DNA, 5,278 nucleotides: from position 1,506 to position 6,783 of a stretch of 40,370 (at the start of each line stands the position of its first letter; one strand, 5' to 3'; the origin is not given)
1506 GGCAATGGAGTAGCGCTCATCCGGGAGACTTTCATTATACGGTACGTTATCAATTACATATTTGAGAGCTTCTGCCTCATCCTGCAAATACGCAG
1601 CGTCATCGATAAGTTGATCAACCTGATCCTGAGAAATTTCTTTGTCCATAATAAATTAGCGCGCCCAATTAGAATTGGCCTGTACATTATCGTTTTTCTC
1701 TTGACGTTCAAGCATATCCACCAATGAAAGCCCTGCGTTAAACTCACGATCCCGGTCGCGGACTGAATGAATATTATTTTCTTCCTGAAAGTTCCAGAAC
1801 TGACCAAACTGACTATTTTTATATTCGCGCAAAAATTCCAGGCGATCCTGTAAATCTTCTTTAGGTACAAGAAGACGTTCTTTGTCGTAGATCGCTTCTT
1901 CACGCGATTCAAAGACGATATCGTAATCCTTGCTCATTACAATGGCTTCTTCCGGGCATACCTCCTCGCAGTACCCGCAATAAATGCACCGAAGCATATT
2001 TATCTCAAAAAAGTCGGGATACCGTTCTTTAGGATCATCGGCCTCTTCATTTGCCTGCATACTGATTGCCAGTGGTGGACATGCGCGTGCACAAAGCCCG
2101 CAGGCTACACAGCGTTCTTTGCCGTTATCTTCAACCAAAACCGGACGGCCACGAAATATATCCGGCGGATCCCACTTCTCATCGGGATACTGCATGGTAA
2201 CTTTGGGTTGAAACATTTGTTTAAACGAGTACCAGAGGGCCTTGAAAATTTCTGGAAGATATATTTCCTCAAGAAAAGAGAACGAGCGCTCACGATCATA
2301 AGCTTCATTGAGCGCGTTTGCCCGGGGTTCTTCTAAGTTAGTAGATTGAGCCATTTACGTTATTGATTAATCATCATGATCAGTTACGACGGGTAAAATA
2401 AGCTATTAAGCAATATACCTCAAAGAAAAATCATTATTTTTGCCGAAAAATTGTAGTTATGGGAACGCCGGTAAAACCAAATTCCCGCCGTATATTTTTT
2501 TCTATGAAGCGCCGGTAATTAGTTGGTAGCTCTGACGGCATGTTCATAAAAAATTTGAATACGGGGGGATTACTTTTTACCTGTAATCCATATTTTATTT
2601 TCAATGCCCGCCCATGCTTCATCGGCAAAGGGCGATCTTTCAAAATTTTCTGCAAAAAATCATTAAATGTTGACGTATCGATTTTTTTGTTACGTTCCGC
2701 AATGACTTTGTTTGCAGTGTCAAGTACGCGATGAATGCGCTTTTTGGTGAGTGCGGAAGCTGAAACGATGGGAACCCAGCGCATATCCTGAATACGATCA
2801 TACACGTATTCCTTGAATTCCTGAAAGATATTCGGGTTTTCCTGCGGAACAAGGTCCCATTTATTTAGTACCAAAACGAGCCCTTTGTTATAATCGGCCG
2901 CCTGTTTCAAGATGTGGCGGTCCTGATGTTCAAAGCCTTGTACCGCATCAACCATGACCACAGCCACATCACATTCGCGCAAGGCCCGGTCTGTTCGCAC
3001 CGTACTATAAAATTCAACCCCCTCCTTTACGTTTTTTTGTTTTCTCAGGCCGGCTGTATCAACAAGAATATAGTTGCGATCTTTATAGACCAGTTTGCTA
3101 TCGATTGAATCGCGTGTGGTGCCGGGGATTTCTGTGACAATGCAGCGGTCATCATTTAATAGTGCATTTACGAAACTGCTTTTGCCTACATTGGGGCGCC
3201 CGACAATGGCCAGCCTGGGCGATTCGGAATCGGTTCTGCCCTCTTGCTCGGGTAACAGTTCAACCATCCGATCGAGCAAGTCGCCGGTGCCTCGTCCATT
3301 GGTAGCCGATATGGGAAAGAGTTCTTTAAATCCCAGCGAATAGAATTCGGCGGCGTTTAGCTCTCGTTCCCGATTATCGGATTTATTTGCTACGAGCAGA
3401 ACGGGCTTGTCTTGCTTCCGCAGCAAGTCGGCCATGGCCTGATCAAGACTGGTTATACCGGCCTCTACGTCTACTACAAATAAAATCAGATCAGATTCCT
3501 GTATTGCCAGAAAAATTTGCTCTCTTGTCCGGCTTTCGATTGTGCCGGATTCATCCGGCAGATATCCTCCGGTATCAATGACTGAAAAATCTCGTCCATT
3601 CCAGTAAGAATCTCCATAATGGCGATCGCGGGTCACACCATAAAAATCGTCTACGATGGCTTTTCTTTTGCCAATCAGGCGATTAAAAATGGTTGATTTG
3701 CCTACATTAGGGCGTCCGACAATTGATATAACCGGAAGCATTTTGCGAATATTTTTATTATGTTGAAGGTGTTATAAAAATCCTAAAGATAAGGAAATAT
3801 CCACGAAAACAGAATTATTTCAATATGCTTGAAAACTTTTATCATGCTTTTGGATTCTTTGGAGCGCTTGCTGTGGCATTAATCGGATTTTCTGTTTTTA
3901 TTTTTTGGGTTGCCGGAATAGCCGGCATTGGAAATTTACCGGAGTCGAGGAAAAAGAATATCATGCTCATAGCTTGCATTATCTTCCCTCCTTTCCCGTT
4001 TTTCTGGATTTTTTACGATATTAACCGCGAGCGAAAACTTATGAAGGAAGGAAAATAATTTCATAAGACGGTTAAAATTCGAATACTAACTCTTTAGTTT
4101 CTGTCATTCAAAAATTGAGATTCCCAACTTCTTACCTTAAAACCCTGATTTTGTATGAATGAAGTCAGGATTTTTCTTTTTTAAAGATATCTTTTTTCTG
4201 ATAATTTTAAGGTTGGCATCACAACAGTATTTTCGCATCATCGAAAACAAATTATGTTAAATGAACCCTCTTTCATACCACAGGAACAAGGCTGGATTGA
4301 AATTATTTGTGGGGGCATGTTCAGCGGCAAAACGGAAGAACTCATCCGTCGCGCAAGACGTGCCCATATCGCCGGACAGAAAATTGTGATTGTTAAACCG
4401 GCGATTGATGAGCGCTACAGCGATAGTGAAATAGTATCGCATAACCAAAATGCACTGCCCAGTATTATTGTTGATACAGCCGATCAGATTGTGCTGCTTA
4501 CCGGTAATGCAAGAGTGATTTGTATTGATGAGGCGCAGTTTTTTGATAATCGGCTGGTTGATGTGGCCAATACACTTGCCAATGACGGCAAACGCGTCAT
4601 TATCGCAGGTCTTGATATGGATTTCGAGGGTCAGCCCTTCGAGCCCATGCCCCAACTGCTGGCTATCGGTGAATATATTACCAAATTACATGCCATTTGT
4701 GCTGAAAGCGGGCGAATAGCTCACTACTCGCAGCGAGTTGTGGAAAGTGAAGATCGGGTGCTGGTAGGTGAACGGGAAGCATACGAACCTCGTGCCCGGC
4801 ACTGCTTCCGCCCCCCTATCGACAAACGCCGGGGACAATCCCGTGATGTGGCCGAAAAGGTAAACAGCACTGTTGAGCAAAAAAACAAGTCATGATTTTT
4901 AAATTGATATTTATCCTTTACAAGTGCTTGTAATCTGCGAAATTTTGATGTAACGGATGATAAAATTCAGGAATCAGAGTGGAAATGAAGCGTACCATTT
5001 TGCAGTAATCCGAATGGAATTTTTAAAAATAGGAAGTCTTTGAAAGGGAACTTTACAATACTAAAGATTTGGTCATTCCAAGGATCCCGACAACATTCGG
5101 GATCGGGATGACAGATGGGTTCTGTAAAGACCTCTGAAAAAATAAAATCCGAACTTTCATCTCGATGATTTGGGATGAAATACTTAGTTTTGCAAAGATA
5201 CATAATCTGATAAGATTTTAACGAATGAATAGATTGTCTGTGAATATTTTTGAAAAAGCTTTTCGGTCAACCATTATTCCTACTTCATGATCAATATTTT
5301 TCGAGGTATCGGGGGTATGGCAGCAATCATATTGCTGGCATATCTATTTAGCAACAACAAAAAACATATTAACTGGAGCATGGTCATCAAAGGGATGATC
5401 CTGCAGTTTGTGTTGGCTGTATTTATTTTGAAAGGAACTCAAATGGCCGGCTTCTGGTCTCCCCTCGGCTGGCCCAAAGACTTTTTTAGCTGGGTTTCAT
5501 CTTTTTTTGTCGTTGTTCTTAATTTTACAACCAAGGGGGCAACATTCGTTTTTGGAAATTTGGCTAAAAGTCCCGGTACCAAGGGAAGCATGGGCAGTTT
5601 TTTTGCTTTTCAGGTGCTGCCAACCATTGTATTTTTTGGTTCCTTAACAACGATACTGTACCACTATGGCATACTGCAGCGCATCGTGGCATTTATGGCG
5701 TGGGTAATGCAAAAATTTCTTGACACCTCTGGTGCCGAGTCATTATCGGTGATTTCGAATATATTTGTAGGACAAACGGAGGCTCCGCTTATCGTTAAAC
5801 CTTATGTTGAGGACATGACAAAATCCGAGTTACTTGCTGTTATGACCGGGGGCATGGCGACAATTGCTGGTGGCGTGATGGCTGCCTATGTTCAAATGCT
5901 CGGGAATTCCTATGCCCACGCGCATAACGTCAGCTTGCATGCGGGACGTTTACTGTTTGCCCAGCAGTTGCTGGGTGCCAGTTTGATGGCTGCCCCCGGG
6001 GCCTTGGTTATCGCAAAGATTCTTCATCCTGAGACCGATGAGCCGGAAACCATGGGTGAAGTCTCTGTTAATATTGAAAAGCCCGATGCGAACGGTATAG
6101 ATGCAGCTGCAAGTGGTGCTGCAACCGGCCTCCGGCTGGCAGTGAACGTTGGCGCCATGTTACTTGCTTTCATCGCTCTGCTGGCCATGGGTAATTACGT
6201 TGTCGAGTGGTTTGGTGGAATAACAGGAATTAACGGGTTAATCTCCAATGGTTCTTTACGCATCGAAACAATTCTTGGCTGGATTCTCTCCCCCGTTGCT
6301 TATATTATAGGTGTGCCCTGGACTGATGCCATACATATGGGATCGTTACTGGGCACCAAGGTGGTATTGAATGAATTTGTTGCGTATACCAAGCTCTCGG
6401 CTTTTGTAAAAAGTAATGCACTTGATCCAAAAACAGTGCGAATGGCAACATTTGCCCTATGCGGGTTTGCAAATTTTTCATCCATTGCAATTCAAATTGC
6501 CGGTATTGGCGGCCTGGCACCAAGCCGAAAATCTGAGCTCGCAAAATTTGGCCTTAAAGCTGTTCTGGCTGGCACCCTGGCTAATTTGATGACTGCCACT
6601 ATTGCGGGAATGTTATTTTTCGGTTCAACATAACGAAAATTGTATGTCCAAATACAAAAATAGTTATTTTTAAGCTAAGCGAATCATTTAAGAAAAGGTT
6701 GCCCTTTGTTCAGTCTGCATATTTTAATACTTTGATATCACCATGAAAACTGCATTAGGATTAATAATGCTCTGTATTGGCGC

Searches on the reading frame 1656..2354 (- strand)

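Call 20: search_protein_families(library=pfam, proteins=[window:1656-2354:-])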
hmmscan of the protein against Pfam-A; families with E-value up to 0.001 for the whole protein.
window:1656-2354:- (232 aa): 13 families
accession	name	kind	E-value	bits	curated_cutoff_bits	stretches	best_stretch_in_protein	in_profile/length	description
PF00037.32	Fer4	-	3.2e-13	49.3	21.1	2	117-138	2-23/24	4Fe-4S binding domain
PF12838.12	Fer4_7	-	1.1e-10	42.2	27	1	81-137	1-52/52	4Fe-4S dicluster domain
PF13484.11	Fer4_16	-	1.3e-09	39.1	30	1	122-156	1-32/66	4Fe-4S double cluster binding domain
PF13187.11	Fer4_9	-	1.9e-09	37.8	27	2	81-138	1-52/52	4Fe-4S dicluster domain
PF13183.11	Fer4_8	-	2.4e-09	38.1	27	1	120-146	2-17/68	4Fe-4S dicluster domain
PF12837.12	Fer4_6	-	9e-09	35.3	25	1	115-138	1-24/24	4Fe-4S binding domain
PF14697.11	Fer4_21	-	5e-08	33.4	35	0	79-99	38-59/59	4Fe-4S dicluster domain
PF13237.11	Fer4_10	-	9e-08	32.4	25.5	1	79-134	6-53/53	4Fe-4S dicluster domain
PF12797.12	Fer4_2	-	2.1e-07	30.9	24.5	0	79-93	7-21/22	4Fe-4S binding domain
PF25160.1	LdpA_Fe-S-bd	-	2.2e-05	24.6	27.6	0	79-101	25-47/49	LdpA Fe-S cluster-binding domain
PF12800.12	Fer4_4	-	0.00064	20.3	24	0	80-93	2-15/17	4Fe-4S binding domain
PF13534.11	Fer4_17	-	0.00086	20.2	22.2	0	81-136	1-59/61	4Fe-4S dicluster domain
PF12798.12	Fer4_3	-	0.00091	20.3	27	0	123-137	1-15/15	4Fe-4S binding domain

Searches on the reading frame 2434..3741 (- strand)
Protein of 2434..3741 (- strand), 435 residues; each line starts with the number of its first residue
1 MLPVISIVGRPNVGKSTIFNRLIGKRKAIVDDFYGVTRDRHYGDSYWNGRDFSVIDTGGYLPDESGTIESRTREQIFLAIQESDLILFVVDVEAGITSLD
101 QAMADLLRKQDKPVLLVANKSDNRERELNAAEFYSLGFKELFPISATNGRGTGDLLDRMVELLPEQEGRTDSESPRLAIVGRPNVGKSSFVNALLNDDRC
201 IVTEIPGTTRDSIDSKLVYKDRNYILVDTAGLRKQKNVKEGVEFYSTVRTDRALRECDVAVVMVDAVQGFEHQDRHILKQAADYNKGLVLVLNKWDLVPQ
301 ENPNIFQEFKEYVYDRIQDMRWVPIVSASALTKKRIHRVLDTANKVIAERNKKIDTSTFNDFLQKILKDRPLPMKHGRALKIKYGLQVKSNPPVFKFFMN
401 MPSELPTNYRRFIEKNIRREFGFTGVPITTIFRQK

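Call 20: search_protein_families(library=pfam, proteins=[window:2434-3741:-])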
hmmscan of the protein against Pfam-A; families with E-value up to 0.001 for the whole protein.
window:2434-3741:- (435 aa): 14 families
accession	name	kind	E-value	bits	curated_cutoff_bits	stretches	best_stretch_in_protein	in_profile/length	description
PF01926.29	MMR_HSR1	-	1.4e-60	202.8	21.9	2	5-120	2-113/113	50S ribosome-binding GTPase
PF02421.24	FeoB_N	-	2.8e-27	95.6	27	2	5-157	3-154/156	Ferrous iron transport protein B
PF14714.11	KH_dom-like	-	6.4e-27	94.1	27.3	1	353-433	1-81/81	KH-domain-like of EngA bacterial GTPase enzymes, C-terminal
PF00009.33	GTP_EFTU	-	1.9e-26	93.3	26.5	2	207-347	54-186/188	Elongation factor Tu GTP binding domain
PF00350.29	Dynamin_N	-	4.9e-16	59.6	27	0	177-209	1-33/168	Dynamin family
PF04548.22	AIG1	-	1.3e-11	44.7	27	1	6-108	4-108/212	AIG1 family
PF03193.22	RsgA_GTPase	-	9.5e-10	39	30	0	74-234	16-170/174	RsgA GTPase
PF00071.28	Ras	-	3.2e-08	33.8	21.6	0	177-346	2-159/162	Ras family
PF08477.19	Roc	-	3.7e-08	34.1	27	0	5-122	2-119/119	Ras of Complex, Roc, domain of DAPkinase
PF02492.25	cobW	-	9.6e-06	25.7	20.7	0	220-302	82-160/180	CobW/HypB/UreG, nucleotide-binding domain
PF13401.12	AAA_22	-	6.9e-05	23.6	27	0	4-117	7-90/130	AAA domain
PF05621.17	TniB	-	9e-05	22.4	22.4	0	155-195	19-56/189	Bacterial TniB protein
PF03266.21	NTPase_1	-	0.00062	20.1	23.9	0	5-25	2-22/168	NTPase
PF09439.16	SRPRB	-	0.0009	19.1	25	0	173-234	2-58/178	Signal recognition particle receptor beta subunit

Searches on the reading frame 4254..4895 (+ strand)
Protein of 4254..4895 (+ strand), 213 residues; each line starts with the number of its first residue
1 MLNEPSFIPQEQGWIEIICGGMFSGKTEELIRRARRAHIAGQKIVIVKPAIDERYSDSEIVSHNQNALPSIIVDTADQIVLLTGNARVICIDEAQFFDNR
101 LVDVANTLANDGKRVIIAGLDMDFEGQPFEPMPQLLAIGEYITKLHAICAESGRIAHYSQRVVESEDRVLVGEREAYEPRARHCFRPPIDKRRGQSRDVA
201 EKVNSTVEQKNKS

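Call 20: search_protein_families(library=pfam, proteins=[window:4254-4895:+])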
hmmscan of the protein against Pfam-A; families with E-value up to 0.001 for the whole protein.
window:4254-4895:+ (213 aa): 1 family
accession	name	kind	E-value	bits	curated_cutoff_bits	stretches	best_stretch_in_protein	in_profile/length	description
PF00265.24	TK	-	6e-48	163.4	20.6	1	13-185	1-176/176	Thymidine kinase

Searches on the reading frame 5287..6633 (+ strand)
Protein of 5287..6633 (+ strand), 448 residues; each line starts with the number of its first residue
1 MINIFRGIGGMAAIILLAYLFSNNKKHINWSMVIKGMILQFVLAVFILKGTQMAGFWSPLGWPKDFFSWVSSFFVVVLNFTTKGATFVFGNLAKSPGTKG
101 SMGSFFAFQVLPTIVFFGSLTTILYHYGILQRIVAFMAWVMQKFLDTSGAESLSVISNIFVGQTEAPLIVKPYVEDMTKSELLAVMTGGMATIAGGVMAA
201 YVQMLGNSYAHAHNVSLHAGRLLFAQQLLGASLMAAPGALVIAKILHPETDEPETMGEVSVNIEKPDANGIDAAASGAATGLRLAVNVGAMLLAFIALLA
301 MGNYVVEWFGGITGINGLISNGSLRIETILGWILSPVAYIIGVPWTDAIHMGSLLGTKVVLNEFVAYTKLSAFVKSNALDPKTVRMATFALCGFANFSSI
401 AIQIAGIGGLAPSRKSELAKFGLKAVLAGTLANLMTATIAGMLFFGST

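Call 4: search_protein_families(library=pfam, proteins=[window:5287-6633:+])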
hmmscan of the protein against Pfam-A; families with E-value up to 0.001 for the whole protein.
window:5287-6633:+ (448 aa): 3 families
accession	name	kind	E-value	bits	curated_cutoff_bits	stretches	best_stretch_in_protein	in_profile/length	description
PF07662.18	Nucleos_tra2_C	-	7.5e-76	255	32.3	1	228-441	2-213/213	Na+ dependent nucleoside transporter C-terminus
PF07670.19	Gate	-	1.4e-20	74.1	29.6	1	107-207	1-103/104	Nucleoside recognition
PF01773.25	Nucleos_tra2_N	-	6e-20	72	27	1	10-92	2-74/74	Na+ dependent nucleoside transporter N-terminus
